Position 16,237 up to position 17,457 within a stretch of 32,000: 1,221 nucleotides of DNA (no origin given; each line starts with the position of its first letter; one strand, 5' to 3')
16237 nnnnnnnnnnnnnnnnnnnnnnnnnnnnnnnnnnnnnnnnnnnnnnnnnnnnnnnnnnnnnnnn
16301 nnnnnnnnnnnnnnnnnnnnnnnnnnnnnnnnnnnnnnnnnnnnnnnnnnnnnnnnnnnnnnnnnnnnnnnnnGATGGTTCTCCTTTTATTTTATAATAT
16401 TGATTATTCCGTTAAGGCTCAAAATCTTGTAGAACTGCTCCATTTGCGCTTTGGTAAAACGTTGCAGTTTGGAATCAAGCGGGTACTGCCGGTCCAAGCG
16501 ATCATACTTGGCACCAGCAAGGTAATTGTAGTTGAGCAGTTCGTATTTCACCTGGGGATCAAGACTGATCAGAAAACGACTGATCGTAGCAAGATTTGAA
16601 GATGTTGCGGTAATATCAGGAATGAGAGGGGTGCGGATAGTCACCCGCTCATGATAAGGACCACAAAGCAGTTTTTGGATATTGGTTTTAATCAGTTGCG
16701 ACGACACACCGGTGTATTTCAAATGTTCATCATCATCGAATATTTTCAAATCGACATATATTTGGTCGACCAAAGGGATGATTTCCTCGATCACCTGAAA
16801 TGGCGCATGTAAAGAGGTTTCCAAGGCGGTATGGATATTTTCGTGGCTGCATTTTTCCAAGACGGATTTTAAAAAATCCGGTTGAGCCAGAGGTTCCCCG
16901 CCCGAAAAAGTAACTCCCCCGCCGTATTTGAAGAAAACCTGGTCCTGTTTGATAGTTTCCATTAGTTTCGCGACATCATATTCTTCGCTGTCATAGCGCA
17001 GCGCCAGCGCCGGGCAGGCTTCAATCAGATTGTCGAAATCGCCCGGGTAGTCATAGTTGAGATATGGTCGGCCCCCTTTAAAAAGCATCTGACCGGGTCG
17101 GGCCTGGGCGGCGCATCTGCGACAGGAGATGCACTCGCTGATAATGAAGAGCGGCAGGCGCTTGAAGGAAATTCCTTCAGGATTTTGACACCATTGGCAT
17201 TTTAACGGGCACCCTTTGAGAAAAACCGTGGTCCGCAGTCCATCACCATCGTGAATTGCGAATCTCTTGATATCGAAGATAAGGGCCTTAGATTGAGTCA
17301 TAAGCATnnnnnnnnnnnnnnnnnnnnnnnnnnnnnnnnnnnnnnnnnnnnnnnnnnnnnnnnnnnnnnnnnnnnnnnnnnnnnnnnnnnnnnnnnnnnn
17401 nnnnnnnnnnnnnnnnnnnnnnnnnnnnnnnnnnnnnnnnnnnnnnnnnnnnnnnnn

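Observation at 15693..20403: Self-contained deoR / glycyl-radical eliminase / activase / Fsa-type aldolase operon: candidate radical sugar-phosphate dehydration plus aldol-cleavage module with unknown substrate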

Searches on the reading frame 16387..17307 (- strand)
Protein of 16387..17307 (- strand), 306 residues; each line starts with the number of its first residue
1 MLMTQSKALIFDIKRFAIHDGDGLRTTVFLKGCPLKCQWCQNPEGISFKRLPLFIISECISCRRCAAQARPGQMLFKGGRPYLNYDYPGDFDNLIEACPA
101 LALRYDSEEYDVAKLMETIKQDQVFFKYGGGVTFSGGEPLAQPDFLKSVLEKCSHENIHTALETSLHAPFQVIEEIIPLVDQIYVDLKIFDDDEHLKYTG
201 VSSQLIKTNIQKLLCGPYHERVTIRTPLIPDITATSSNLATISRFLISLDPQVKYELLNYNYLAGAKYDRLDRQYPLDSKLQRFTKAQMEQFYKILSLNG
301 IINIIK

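Call 3: search_protein_families(library=pfam, proteins=[window:16387-17307:-])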
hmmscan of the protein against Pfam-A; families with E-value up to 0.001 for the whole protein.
window:16387-17307:- (306 aa): 2 families
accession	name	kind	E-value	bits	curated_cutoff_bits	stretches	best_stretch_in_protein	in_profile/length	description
PF04055.27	Radical_SAM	-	3.8e-15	56.9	29.5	1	29-230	3-152/166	Radical SAM superfamily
PF13353.11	Fer4_12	-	8e-13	49.3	22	1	20-187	2-115/137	4Fe-4S single cluster domain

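Call 4: search_protein_families(library=ncbifam, proteins=[window:16387-17307:-])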
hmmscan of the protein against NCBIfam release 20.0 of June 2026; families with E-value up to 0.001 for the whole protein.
window:16387-17307:- (306 aa): 19 families
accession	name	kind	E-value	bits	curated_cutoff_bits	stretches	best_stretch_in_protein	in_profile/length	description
TIGR02494.1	PFLE_PFLC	subfamily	1.3e-79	267.5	174.35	1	10-296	1-289/293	glycyl-radical enzyme activating protein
NF043069.1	T4HPD_activ_SAM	equivalog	1.3e-72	244.7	425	1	8-301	2-293/299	trans-4-hydroxy-L-proline dehydratase activase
NF048010.1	SfplDhtActHpsHDes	equivalog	3e-72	243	430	1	5-292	3-294/298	(2S)-3-sulfopropanediol dehydratase activating enzyme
NF033717.2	HPDL_rSAM_activ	equivalog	4.8e-70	236.3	420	1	6-302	2-302/311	4-hydroxyphenylacetate decarboxylase activase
NF033719.1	ind_deCO2_activ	equivalog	2.1e-66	224.3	425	2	94-305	95-302/302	indoleacetate decarboxylase activase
NF048008.1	SfplDhtActHpfHKleb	equivalog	9.2e-61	205.8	500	1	10-283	2-282/308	(2S)-3-sulfopropanediol dehydratase activating enzyme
TIGR04395.1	cutC_activ_rSAM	equivalog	2e-57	194.8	360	1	6-297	3-298/309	choline TMA-lyase-activating enzyme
TIGR02493.1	PFLA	equivalog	1e-42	146.2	231.75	2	106-295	42-231/235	pyruvate formate-lyase-activating protein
NF007483.0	PRK10076.1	equivalog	2.6e-42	145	326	2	95-289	83-274/292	[formate-C-acetyltransferase]-activating enzyme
TIGR04003.1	rSAM_BssD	equivalog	4.7e-42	144.2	496.45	1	9-274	2-273/314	[benzylsuccinate synthase]-activating enzyme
TIGR04041.1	activase_YjjW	hypoth_equivalog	2.4e-38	132.2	250.2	1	8-292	2-269/276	YjjW family glycine radical enzyme activase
NF008356.0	PRK11145.1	equivalog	2.3e-29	102.4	375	2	108-299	49-240/246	pyruvate formate lyase 1-activating protein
TIGR02495.1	NrdG2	equivalog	3.2e-17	62.5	131.15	2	103-213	40-146/193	anaerobic ribonucleoside-triphosphate reductase activating protein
TIGR02491.1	NrdG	equivalog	2e-11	44.1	126.1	1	11-50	3-42/154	anaerobic ribonucleoside-triphosphate reductase activating protein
TIGR04349.1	rSAM_QueE_gams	hypoth_equivalog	2.5e-07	30.6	300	0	111-195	49-123/210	7-carboxy-7-deazaguanine synthase QueE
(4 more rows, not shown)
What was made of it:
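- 16387..17307 (-): GRE-activating radical-SAM enzyme (306 aa from the first ATG; the likely true start is the ATG at 17301). TIGR02494 267 > 174 (call 4).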
